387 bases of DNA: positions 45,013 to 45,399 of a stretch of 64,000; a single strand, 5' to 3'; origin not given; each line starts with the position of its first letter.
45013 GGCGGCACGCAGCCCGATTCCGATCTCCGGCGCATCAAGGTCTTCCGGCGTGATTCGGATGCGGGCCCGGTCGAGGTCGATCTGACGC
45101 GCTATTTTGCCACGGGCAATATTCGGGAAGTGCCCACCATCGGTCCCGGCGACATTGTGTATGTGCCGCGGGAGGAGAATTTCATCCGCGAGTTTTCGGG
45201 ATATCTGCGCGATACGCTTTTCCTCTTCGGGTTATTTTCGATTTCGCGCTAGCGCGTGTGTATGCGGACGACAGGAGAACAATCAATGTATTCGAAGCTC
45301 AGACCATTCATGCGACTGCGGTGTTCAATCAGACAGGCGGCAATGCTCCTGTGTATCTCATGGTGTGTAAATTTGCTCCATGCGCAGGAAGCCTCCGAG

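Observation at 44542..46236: Short OPX (Wza-like, no OM-spanning helix) followed by a FadL/PorV-like beta-barrel; a paralogous barrel follows a T9SS cargo gene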

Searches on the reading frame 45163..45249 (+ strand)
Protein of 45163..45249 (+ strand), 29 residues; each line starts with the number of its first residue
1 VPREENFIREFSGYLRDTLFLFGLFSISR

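Call 58: search_protein_families(library=pfam, proteins=[window:45163-45249:+], max_evalue=10)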
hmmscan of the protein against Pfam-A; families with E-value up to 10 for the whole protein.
seq(29 aa): 0 families
